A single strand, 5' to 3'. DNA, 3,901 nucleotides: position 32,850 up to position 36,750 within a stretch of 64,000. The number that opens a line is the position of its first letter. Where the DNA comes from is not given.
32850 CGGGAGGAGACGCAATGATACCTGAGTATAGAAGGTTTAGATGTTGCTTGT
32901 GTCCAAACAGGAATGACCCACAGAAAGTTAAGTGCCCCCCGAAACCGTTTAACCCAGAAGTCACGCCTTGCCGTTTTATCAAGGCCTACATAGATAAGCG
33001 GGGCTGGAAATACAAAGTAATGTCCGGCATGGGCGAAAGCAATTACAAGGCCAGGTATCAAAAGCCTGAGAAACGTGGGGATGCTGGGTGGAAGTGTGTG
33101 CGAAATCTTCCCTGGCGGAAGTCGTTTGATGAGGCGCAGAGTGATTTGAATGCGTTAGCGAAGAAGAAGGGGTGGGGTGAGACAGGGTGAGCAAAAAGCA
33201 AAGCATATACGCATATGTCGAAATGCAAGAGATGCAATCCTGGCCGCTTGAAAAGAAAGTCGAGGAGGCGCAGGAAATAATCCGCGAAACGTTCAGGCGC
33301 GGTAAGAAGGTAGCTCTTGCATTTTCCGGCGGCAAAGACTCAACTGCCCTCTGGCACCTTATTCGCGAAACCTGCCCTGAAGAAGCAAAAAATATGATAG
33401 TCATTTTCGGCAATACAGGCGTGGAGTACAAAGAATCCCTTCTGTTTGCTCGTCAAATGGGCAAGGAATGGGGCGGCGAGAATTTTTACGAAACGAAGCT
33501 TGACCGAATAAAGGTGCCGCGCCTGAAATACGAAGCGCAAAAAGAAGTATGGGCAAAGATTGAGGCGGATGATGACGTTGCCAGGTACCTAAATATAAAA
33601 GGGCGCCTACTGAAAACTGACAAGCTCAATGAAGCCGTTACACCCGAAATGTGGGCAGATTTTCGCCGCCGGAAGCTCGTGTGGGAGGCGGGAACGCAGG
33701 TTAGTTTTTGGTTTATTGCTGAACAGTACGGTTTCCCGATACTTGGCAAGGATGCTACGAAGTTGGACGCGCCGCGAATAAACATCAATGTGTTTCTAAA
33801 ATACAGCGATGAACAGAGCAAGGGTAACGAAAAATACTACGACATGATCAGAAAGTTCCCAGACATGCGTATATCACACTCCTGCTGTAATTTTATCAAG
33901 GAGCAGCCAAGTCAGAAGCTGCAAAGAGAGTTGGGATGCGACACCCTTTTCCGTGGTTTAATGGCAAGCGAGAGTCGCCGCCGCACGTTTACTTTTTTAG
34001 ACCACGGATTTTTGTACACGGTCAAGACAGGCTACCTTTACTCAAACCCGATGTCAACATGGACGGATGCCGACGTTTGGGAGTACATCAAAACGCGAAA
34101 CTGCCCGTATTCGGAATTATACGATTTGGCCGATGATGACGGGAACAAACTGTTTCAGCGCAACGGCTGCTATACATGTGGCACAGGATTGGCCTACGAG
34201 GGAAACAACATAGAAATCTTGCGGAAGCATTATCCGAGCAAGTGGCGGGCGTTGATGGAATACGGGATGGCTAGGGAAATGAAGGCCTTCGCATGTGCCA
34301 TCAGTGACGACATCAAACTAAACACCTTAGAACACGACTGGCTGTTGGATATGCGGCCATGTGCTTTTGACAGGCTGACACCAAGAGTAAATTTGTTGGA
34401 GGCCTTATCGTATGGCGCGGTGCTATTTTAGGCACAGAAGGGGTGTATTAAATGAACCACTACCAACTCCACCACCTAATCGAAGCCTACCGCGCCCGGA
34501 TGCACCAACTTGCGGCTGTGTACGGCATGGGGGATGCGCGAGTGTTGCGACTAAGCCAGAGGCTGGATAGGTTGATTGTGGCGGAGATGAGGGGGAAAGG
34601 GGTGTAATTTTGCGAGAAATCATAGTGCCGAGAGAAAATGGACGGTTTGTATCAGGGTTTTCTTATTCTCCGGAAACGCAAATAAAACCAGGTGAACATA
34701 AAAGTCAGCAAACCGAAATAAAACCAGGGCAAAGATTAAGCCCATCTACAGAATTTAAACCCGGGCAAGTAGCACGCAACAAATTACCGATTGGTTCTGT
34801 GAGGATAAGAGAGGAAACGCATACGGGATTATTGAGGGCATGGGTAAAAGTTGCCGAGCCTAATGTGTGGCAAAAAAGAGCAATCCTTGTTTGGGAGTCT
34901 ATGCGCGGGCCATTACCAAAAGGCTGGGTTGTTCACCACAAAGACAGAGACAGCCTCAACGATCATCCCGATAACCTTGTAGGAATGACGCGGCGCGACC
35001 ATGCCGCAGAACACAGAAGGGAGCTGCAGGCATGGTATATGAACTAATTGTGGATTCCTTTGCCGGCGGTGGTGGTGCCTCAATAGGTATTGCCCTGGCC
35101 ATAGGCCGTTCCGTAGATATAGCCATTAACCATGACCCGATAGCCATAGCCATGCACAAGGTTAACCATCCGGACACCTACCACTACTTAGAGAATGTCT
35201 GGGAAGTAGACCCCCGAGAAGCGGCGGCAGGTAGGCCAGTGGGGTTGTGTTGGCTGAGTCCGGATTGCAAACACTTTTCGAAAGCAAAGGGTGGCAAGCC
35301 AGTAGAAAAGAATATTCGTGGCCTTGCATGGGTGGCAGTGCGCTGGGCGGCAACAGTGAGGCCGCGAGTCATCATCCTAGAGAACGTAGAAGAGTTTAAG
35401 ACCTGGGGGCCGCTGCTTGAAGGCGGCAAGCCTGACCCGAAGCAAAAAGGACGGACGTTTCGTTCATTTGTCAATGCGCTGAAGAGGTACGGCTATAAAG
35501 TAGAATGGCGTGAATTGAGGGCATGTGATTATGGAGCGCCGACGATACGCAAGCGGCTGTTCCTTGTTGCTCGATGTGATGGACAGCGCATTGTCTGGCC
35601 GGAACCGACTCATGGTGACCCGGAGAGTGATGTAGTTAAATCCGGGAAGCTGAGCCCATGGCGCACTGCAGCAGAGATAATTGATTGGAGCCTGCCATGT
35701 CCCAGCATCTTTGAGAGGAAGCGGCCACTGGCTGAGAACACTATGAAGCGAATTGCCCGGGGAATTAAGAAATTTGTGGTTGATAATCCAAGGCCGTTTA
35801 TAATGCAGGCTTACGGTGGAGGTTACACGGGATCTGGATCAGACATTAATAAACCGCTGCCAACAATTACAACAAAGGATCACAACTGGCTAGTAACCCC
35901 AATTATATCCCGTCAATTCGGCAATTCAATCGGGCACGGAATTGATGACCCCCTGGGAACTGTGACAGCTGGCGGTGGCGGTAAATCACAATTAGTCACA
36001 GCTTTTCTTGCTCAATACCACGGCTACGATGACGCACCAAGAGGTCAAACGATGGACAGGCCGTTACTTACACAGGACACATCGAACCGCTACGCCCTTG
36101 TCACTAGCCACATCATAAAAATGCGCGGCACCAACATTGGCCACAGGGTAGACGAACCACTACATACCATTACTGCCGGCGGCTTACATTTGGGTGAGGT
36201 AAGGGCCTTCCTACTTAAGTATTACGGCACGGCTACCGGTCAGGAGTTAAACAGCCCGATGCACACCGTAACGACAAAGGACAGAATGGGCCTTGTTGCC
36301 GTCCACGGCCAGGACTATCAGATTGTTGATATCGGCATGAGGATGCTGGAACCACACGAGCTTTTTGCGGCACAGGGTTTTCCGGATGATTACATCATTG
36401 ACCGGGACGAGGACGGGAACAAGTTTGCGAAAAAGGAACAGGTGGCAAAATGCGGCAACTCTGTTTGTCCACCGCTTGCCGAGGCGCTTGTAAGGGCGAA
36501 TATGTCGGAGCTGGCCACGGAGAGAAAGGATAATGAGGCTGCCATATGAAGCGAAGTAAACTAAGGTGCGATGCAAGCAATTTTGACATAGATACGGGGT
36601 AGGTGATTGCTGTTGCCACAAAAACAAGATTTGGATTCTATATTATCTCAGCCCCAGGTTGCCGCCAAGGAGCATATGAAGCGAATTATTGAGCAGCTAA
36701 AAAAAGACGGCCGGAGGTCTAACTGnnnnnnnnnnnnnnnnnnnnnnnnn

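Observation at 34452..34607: Unannotated Spo0E-like phosphatase gene inside a sigK-splitting prophage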

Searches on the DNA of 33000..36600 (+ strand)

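Call 12: search_dna_similar(query=window:33000-36600:+, collection=phages, mode=distant)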
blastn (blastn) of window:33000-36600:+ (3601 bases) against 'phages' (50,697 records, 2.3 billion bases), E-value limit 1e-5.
Records with a match: 63; places in all: 63; records where one place covers at least 80% of the query: 0.
Best place of each record, by identity: 60-80% 63.
By first word of the organism name: Vibrio 20; Pseudomonas 7; Aeromonas 4; Pseudoalteromonas 3; Escherichia 3; Klebsiella 3; Bacteriophage 2; Ralstonia 2; Burkholderia 2; Dulem 2; and 12 more.
By host as written in the record: - 19; Escherichia coli 4; Aeromonas salmonicida 2; Pseudomonas putida 2; Pseudoalteromonas sp. RHS-str. 402 2; Klebsiella pneumoniae 2; Burkholderia gladioli 2; Pectobacterium carotovorum 2; and 25 more.
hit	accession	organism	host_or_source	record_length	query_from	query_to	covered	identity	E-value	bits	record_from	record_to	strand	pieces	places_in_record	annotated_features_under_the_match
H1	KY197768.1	Bacillus phage phi105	Bacillus sp.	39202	2042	3501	29%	68.8%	2e-80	412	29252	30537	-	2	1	none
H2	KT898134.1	Aeromonas phage phiARM81mr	Aeromonas sp. ARM81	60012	2051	3514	29%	67.6%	2e-29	343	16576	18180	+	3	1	C-5 cytosine-specific DNA methylase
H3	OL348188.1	Aeromonas phage vB_AsaM_LPM4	Aeromonas salmonicida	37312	2051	3492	29%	68.1%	2e-49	339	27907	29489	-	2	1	C-5 cytosine-specific DNA methylase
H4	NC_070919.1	Aeromonas phage vB_AsaM_LPM4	Aeromonas salmonicida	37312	2051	3492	29%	68.1%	2e-49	339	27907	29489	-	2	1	C-5 cytosine-specific DNA methylase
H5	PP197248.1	Acetoanaerobium phage ANDSL2_ph1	Acetoanaerobium noterae DSL2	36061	2115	3502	27%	65.1%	2e-28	208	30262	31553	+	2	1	hypothetical protein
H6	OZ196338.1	Vibrio phage K404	Seawater and oysters mix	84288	2115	3401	24%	69.5%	6e-42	348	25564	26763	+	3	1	hypothetical protein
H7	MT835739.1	Bacteriophage sp.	human fecal samples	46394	2042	3402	23%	66.5%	8e-28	202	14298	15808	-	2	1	record has no annotation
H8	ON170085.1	Ralstonia phage YO041_1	Ralstonia solanacearum R286, UW275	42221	2059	3384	21%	68.7%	4e-50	291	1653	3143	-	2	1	record has no annotation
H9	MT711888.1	Pseudomonas phage Dolphis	Pseudomonas putida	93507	2059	3410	22%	67.4%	2e-42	254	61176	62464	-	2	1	DNA methyltransferase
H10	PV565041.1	Pseudomonas phage Jeremy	Pseudomonas putida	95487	2059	3410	22%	67.4%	2e-42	254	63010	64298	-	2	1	DNA methyltransferase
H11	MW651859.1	Pseudomonas phage vB_PstS-pAN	Pseudomonas stutzeri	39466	2059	2770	20%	68.0%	3e-59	237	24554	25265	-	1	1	DNA cytosine methyltransferase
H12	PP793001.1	Pseudoalteromonas phage vB_Psp_PY3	Pseudoalteromonas sp. YM1-2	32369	2042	3394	19%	69.1%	6e-42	278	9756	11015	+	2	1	DNA cytosine methyltransferase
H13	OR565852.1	Citrobacter phage phiNP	Citrobacter rodentium DBS100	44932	2041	2802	19%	67.1%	1e-26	209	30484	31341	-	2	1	met: putative methylase | mtase: N-6-adenine-methyltransferase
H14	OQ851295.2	Vibrio phage PVP-XSN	Vibrio parahaemolyticus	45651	2040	3387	19%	66.8%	9e-21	198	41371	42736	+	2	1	DNA methylase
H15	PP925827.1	Escherichia phage Flotzy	Escherichia coli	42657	2041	2766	18%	66.5%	5e-24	185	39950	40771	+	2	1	DNA methyltransferase | phosphoadenosine phosphosulfate reductase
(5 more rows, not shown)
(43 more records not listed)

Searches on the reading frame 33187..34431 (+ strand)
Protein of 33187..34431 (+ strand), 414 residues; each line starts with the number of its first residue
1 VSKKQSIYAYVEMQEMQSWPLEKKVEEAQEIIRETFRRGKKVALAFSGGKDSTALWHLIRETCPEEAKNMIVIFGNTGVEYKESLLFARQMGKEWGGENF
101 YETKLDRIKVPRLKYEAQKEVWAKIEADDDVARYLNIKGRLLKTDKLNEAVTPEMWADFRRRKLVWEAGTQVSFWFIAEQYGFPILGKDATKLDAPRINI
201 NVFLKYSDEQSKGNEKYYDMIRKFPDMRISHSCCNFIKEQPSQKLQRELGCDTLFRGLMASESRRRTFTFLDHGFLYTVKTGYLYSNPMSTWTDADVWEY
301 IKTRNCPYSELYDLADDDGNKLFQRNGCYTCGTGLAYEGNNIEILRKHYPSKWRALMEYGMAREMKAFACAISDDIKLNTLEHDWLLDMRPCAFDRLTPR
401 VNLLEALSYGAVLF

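Call 10: search_protein_families(library=pfam, proteins=[window:33187-34431:+])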
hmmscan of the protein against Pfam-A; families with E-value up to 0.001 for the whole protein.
window:33187-34431:+ (414 aa): 2 families
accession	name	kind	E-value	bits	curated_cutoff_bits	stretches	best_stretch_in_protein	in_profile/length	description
PF01507.26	PAPS_reduct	-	1e-22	81.4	22.5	2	164-331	18-172/175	Phosphoadenosine phosphosulfate reductase domain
PF01171.26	ATP_bind_3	-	0.00059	20.1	27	0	41-80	1-40/182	PP-loop family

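Call 35: find_related_loci(query=window:33187-34431:+, collection=genome_contigs, flank=10000)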
Query window:33187-34431:+ (414 aa) in genome_contigs; peptide patterns used: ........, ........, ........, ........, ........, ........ (x = any residue, [..] = any of these).
40 stretches matched a pattern; 24 encode a relative of the query (tblastn E <= 1e-3); 23 distinct loci.
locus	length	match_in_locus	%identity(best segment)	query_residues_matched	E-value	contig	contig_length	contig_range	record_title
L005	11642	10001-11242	83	1-414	0e+0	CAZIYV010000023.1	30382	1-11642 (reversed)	MAG TPA_asm: uncultured Pelotomaculum sp. isolate SRP302447_co2_772 genome assembly, contig: NODE_4115_length_30382_cov_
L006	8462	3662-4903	82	1-414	0e+0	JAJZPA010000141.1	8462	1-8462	MAG: Bacillota bacterium isolate SKS1.bin106 NODE_14784_length_8462_cov_1.612478, whole genome shotgun sequence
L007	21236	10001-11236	82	3-414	0e+0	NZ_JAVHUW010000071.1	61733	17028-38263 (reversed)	Candidatus Desulfosporosinus nitrosoreducens strain PR k141_4594, whole genome shotgun sequence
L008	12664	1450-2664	82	3-407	0e+0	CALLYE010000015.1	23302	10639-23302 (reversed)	MAG TPA_asm: uncultured Clostridia bacterium isolate SRR1561999_bin.171_CONCOCT_v1.1_MAG genome assembly, contig: ERZ724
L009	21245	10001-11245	81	1-414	0e+0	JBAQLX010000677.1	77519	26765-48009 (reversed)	MAG: Desulfosporosinus sp. isolate MFD12106_ilm_asm_bin6 k127_37715, whole genome shotgun sequence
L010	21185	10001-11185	83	20-414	0e+0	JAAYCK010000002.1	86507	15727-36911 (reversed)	MAG: Syntrophomonadaceae bacterium isolate AS06rmzACSIP_426 9870_AS06, whole genome shotgun sequence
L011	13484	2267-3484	79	2-407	0e+0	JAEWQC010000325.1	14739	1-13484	MAG: Bacillota bacterium isolate OH_SBrB_125 k127_600507, whole genome shotgun sequence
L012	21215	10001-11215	79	3-407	0e+0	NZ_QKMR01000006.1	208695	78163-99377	Ruminiclostridium sufflavum DSM 19573 Ga0056032_scaffold00006.6, whole genome shotgun sequence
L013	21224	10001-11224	79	3-407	0e+0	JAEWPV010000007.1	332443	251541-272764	MAG: Bacillota bacterium isolate OH_SBrB_111 k127_654841, whole genome shotgun sequence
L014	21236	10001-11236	77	1-413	0e+0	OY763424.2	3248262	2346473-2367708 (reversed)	MAG: Oscillospiraceae bacterium isolate 2653369c-2d6a-477d-a763-16f58a0da7c0 genome assembly, chromosome: 1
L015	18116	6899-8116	77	3-407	0e+0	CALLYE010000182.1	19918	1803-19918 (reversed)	MAG TPA_asm: uncultured Clostridia bacterium isolate SRR1561999_bin.171_CONCOCT_v1.1_MAG genome assembly, contig: ERZ724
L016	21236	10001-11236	78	3-414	0e+0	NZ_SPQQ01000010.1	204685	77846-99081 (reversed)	Desulfosporosinus fructosivorans strain 63.6F NODE_10_length_204685_cov_45.200162, whole genome shotgun sequence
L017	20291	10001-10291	78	318-414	5e-45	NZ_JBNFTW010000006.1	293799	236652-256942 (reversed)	Desulfosporosinus sp. SYSU MS00001 NODE_6_length_293799_cov_33.732017, whole genome shotgun sequence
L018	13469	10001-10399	31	189-334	5e-10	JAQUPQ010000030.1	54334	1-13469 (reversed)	MAG: Terriglobia bacterium isolate STD1_3 NODE_1148_length_54334_cov_11.248123_Sandtown_D1, whole genome shotgun sequenc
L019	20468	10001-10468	27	224-376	5e-9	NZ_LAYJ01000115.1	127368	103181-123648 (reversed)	Christensenella hongkongensis strain HKU16 2806ref_2ab_c20, whole genome shotgun sequence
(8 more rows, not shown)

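Call 68: find_related_loci(query=window:33187-34431:+, collection=viral_contigs, flank=6000)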
Query window:33187-34431:+ (414 aa) in viral_contigs; peptide patterns used: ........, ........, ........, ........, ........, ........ (x = any residue, [..] = any of these).
53 stretches matched a pattern; 39 encode a relative of the query (tblastn E <= 1e-3); 38 distinct loci.
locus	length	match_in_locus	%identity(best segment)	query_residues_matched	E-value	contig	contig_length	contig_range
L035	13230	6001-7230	86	4-414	0e+0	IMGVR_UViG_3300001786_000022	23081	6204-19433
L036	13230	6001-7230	86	4-414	0e+0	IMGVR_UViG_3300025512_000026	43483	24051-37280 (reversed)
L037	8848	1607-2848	82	1-414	0e+0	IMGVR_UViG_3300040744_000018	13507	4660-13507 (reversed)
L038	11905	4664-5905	82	1-414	0e+0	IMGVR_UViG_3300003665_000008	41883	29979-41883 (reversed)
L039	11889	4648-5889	82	1-414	0e+0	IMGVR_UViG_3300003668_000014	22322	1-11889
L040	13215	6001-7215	82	3-407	0e+0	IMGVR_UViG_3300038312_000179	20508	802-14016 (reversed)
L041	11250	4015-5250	81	3-414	0e+0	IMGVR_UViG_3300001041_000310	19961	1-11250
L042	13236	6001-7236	80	3-414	0e+0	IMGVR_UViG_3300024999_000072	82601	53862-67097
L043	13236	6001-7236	80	3-414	0e+0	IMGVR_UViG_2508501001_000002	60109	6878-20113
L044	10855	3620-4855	80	3-414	0e+0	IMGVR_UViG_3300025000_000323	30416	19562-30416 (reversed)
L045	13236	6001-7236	80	3-414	0e+0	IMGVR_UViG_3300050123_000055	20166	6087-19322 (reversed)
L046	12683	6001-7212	80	4-407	0e+0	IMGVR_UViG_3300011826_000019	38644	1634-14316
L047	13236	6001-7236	78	3-414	0e+0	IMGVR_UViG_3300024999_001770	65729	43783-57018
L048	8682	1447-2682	78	3-414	0e+0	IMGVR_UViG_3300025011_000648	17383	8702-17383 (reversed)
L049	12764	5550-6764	79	3-407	0e+0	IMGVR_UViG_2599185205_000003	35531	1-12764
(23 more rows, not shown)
